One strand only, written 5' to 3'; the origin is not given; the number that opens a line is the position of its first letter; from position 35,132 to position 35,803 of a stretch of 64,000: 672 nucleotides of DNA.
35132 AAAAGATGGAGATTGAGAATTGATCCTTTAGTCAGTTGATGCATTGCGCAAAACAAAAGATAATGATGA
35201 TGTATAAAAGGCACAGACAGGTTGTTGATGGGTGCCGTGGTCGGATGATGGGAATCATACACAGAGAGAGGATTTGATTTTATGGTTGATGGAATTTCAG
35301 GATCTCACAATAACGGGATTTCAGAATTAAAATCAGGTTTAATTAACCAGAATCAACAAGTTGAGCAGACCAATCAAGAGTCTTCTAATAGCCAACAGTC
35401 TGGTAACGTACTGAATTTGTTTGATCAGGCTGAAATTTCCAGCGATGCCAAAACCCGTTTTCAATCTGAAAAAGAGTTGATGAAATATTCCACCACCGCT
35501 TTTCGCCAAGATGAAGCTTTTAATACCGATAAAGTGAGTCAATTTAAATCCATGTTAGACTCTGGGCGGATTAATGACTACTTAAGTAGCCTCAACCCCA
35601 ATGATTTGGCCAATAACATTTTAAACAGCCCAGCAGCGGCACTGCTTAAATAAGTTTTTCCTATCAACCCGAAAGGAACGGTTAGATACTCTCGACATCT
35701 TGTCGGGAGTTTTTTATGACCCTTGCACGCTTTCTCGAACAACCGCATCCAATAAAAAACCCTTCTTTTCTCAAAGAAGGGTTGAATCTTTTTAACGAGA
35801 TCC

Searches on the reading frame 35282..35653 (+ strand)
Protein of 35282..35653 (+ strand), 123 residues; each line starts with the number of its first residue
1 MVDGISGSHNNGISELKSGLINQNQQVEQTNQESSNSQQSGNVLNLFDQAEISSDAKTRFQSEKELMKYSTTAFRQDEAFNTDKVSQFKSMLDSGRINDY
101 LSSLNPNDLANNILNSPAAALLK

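Call 47: search_protein_families(library=pfam, proteins=[window:35282-35653:+], max_evalue=0.01)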
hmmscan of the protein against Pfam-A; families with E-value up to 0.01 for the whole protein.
window:35282-35653:+ (123 aa): 1 family
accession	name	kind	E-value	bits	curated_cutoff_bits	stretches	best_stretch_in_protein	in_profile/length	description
PF04316.19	FlgM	-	0.00054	20.6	25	1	48-114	1-54/55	Anti-sigma-28 factor, FlgM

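Call 55: search_protein_families(library=ncbifam, proteins=[window:35282-35653:+], max_evalue=0.001)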
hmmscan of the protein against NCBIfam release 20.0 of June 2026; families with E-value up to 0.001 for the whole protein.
window:35282-35653:+ (123 aa): 1 family
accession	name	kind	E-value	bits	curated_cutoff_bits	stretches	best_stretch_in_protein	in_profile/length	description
TIGR03824.1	FlgM_jcvi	equivalog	5.8e-05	23.8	40.75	1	20-115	13-95/98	flagellar biosynthesis anti-sigma factor FlgM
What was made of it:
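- On Sigma-28 (FliA) class III flagellin promoters: A sub-threshold FlgM-like ORF lies at 35282-35653 (calls 47, 55).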
